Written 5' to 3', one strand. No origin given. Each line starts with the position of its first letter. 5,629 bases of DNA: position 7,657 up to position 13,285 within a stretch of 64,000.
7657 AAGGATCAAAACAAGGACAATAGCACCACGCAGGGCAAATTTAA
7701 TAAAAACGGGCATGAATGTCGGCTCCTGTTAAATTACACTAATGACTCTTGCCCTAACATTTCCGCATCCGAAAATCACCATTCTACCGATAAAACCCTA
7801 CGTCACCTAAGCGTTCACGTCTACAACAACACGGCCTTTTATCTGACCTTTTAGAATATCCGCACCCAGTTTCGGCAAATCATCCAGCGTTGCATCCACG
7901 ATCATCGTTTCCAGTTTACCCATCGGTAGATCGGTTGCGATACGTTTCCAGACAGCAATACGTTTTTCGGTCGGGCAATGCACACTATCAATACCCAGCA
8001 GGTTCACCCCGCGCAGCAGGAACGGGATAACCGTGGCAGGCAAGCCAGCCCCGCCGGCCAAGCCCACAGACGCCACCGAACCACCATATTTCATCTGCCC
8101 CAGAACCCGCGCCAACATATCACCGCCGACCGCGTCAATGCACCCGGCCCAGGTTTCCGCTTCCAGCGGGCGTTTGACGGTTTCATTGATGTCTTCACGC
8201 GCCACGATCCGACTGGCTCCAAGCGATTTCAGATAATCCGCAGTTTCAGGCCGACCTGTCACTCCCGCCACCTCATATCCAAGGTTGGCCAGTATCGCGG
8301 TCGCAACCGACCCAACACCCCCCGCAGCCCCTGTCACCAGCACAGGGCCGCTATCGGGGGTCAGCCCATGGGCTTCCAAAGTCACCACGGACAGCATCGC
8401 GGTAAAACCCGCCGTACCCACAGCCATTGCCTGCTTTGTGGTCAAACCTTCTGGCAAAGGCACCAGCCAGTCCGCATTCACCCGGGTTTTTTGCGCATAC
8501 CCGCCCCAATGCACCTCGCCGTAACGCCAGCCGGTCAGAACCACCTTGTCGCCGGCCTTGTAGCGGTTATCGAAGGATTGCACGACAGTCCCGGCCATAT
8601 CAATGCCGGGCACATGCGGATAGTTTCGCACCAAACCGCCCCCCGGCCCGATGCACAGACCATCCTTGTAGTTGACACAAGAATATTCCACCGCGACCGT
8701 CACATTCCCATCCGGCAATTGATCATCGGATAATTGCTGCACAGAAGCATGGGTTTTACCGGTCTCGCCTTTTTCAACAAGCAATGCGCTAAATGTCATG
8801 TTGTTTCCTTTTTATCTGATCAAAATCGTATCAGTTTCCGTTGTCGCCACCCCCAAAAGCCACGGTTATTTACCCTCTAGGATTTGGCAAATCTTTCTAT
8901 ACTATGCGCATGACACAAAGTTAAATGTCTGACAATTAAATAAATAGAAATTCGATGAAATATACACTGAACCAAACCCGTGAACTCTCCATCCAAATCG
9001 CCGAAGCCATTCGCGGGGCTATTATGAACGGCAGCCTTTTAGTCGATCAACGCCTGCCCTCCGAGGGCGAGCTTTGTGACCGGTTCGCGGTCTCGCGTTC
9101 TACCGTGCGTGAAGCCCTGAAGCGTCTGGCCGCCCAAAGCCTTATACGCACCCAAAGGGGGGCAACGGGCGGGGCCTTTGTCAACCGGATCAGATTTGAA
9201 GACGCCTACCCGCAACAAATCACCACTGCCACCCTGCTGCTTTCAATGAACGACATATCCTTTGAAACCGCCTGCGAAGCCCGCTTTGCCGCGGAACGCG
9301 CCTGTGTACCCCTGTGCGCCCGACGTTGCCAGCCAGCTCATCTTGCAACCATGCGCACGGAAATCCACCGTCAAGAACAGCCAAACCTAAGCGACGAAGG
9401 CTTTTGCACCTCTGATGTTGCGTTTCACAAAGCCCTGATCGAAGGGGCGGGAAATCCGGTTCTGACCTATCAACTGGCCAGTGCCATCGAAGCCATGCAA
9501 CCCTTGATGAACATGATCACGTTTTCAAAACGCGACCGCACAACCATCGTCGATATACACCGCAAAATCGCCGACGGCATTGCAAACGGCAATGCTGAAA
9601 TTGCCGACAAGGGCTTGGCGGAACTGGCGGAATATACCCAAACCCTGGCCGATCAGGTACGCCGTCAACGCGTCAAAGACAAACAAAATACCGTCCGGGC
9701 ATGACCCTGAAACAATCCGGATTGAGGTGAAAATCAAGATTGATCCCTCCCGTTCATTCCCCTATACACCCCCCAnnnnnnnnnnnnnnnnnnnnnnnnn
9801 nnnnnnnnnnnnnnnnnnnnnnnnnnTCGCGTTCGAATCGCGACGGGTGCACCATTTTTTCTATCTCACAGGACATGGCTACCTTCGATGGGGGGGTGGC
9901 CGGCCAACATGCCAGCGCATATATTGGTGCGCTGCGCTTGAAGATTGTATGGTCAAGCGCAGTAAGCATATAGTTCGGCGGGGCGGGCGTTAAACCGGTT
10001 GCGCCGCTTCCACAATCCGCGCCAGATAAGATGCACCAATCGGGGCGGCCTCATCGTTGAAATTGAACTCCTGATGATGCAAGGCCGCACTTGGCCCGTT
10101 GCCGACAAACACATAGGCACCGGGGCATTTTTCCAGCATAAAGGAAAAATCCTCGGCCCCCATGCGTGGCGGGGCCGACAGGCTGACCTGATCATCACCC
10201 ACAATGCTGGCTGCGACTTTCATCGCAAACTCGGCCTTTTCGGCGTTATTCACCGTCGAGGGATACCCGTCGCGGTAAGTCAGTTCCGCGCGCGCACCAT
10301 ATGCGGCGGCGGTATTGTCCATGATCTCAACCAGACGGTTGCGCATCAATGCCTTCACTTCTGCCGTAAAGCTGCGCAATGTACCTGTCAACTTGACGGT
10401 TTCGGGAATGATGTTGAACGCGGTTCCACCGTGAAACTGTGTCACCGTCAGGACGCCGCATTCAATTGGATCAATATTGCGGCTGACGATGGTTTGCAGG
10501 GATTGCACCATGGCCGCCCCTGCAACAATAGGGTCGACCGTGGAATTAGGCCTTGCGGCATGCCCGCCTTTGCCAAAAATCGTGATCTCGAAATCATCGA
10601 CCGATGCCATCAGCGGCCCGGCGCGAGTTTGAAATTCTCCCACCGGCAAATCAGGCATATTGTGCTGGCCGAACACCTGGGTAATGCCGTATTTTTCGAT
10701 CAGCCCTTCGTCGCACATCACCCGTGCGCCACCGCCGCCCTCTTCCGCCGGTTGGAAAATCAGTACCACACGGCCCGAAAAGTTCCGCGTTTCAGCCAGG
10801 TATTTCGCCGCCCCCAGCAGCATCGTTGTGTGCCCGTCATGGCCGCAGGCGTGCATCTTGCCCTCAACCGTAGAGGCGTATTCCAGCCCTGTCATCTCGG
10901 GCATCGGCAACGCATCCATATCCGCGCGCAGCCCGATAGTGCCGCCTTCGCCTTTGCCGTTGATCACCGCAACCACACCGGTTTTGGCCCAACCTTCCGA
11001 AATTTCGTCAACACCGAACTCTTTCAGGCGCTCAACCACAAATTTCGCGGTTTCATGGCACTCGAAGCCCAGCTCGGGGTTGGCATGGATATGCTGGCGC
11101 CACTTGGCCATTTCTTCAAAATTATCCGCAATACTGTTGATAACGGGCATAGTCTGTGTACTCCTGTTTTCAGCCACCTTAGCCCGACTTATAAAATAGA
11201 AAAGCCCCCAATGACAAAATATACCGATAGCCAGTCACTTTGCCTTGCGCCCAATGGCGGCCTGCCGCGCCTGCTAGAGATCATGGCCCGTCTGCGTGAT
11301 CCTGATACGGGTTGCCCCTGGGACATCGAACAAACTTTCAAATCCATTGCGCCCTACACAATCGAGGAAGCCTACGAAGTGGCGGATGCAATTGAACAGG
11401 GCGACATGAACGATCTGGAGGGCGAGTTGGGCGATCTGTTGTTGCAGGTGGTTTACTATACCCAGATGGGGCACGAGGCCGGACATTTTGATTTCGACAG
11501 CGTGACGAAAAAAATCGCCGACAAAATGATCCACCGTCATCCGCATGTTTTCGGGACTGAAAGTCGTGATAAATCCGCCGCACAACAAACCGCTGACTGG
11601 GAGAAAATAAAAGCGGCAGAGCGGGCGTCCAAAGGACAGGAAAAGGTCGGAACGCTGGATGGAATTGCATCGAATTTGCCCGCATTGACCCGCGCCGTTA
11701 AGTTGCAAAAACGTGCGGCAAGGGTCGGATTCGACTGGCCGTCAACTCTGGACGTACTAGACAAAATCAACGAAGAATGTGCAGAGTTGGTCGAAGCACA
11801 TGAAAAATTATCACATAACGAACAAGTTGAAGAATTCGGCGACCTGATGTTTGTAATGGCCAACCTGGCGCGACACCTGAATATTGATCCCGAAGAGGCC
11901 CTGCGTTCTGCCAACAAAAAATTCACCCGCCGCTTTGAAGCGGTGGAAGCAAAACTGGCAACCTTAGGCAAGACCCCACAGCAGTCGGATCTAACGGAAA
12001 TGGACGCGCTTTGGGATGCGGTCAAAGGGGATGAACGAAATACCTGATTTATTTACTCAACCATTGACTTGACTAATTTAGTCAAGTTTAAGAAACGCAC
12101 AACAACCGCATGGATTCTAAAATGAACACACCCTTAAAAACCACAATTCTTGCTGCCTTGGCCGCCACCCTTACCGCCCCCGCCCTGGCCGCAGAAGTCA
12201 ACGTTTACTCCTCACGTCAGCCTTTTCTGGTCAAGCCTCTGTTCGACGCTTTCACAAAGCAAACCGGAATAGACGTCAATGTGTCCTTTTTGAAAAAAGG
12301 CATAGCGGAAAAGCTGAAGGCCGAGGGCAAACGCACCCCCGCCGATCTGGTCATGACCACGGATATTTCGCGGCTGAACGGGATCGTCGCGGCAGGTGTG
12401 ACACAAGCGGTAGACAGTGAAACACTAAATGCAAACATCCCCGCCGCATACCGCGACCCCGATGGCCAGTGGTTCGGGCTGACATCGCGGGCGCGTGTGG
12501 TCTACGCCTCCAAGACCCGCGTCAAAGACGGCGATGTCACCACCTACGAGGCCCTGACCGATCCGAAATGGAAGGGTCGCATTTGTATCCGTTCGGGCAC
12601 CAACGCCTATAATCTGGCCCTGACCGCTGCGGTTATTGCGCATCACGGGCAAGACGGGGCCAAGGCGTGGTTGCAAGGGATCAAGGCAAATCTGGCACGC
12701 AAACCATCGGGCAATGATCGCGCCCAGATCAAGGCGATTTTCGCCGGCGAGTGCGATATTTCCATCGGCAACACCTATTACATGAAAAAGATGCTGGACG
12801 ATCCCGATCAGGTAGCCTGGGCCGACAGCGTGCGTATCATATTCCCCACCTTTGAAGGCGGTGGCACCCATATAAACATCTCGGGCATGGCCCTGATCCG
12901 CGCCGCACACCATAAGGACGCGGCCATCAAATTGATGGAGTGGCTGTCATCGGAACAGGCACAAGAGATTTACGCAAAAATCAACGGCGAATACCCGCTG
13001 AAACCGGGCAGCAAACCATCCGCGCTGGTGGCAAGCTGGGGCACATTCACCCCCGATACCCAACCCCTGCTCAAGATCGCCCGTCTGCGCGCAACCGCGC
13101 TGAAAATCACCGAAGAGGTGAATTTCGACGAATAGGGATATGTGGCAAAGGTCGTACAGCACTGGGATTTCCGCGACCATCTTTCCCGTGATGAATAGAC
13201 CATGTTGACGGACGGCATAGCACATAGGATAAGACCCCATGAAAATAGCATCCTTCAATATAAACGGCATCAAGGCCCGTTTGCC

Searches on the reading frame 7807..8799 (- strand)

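Call 26: search_protein_families(library=pfam, proteins=[window:7807-8799:-], max_evalue=0.00001)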
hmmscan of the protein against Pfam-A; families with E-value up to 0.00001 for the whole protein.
window:7807-8799:- (330 aa): 2 families
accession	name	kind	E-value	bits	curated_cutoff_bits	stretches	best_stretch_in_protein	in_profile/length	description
PF00107.32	ADH_zinc_N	-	2.7e-15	56.9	31.8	1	161-274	1-116/129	Zinc-binding dehydrogenase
PF08240.17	ADH_N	-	3.6e-11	43.7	23.5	1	30-117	2-104/104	Alcohol dehydrogenase GroES-like domain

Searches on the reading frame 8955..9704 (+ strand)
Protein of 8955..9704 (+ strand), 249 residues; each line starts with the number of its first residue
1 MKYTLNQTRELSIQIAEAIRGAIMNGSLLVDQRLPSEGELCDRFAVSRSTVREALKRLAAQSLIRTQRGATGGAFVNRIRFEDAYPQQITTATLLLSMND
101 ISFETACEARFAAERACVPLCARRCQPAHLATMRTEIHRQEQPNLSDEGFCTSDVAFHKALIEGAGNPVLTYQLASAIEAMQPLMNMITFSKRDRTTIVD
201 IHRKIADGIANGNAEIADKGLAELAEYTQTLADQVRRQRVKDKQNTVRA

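Call 26: search_protein_families(library=pfam, proteins=[window:8955-9704:+], max_evalue=0.00001)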
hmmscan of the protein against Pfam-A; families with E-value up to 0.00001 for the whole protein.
window:8955-9704:+ (249 aa): 2 families
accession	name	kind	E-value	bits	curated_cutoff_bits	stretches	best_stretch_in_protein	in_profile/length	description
PF00392.27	GntR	-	2e-17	63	27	1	14-69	4-59/64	Bacterial regulatory proteins, gntR family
PF07729.17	FCD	-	7.2e-17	62.4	24.3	1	107-222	3-120/125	FCD domain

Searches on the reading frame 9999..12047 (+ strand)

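Call 26: search_protein_families(library=pfam, proteins=[window:9999-12047:+], max_evalue=0.00001)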
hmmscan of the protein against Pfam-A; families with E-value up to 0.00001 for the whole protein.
window:9999-12047:+ (682 aa): 2 families
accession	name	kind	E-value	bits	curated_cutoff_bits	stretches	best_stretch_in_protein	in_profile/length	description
PF03819.22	MazG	-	4.9e-37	126.5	22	2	445-518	1-74/74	MazG nucleotide pyrophosphohydrolase domain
PF01503.22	PRA-PH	-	3.5e-13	50.2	21.3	1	585-640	27-84/86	Phosphoribosyl-ATP pyrophosphohydrolase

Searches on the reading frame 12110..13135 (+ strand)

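Call 26: search_protein_families(library=pfam, proteins=[window:12110-13135:+], max_evalue=0.00001)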
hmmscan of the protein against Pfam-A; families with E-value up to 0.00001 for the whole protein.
window:12110-13135:+ (341 aa): 4 families
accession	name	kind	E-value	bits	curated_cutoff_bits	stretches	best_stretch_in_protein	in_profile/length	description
PF13343.11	SBP_bac_6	-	8.4e-21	75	24.6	1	77-304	3-227/245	Bacterial extracellular solute-binding protein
PF13416.11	SBP_bac_8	-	7.4e-20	72.3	27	1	44-313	2-277/279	Bacterial extracellular solute-binding protein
PF01547.30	SBP_bac_1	-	3.7e-18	67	26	1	38-286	6-307/307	Bacterial extracellular solute-binding protein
PF13531.11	SBP_bac_11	-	1.8e-13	51.2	25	1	39-290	11-223/227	Bacterial extracellular solute-binding protein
